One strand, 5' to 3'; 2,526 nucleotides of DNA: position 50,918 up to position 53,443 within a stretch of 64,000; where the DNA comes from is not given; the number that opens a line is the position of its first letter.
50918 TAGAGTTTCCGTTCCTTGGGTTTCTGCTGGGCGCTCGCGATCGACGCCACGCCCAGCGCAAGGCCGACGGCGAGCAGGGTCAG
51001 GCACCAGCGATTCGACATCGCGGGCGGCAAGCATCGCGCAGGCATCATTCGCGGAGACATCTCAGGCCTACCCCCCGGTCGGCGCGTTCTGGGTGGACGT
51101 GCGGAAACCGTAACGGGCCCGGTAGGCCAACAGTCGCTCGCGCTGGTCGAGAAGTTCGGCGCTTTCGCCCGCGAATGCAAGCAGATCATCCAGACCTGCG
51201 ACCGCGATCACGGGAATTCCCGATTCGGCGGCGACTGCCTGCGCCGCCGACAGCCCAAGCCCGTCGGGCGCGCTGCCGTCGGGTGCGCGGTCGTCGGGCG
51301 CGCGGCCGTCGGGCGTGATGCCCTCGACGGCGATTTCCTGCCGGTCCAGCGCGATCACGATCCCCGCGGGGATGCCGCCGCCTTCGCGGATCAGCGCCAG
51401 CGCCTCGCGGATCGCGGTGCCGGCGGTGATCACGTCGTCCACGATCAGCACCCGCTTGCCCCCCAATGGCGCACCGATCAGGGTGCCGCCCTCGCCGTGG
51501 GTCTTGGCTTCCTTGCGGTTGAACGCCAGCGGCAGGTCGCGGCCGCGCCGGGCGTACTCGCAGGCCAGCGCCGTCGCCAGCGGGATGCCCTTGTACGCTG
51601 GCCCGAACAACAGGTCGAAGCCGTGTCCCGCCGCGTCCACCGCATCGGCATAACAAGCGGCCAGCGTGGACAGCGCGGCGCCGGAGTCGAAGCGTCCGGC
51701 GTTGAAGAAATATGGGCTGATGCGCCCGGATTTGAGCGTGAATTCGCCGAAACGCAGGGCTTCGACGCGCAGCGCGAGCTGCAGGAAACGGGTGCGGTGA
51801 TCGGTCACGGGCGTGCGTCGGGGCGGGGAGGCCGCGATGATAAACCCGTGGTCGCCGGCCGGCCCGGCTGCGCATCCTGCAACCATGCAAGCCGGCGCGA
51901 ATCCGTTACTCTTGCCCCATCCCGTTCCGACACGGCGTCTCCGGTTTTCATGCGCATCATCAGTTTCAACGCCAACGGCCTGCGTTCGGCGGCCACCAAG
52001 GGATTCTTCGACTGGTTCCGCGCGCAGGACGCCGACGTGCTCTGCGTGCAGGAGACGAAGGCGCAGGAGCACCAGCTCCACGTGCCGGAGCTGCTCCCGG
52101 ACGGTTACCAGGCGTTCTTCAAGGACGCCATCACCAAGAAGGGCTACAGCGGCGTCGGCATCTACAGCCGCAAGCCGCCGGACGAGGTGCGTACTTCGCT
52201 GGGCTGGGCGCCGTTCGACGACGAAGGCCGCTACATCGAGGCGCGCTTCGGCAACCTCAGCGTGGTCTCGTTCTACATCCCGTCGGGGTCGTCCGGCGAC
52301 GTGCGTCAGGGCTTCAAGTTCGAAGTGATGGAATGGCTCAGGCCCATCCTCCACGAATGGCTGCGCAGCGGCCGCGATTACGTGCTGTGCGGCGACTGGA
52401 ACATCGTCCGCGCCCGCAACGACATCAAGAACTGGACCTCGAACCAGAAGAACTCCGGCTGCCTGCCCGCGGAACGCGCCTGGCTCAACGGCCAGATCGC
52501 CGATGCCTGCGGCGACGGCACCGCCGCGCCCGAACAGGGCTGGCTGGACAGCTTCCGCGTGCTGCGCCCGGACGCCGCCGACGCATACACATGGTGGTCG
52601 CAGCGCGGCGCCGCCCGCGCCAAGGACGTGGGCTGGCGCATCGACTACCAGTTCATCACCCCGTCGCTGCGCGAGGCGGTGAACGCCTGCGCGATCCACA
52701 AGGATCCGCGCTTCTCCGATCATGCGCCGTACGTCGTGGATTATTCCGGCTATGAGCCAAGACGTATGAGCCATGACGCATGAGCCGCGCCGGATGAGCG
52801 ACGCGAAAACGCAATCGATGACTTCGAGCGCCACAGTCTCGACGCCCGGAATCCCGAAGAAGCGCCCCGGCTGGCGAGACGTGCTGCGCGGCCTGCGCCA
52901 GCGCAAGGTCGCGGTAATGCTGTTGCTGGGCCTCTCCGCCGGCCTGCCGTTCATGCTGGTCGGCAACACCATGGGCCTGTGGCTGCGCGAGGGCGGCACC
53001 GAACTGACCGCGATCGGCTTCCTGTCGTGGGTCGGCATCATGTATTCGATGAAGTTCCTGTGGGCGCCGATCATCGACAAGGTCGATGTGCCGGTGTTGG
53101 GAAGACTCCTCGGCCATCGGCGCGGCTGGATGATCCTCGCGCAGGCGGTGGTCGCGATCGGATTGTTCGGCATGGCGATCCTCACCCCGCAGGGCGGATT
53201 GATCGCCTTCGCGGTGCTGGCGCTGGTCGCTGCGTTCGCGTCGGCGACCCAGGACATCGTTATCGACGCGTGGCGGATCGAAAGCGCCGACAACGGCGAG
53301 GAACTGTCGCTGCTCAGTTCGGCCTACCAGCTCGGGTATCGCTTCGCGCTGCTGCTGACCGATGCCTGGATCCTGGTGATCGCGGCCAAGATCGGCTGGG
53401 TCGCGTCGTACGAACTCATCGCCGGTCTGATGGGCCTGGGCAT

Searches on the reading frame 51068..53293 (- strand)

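Call 59: search_protein_families(library=pfam, proteins=[window:51068-53293:-], max_evalue=0.00001)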
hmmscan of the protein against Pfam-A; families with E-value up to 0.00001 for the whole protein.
window:51068-53293:- (741 aa): 1 family
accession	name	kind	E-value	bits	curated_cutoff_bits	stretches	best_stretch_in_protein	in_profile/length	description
PF00156.33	Pribosyltran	-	1.7e-10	40.9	26.3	1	550-652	21-127/158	Phosphoribosyl transferase domain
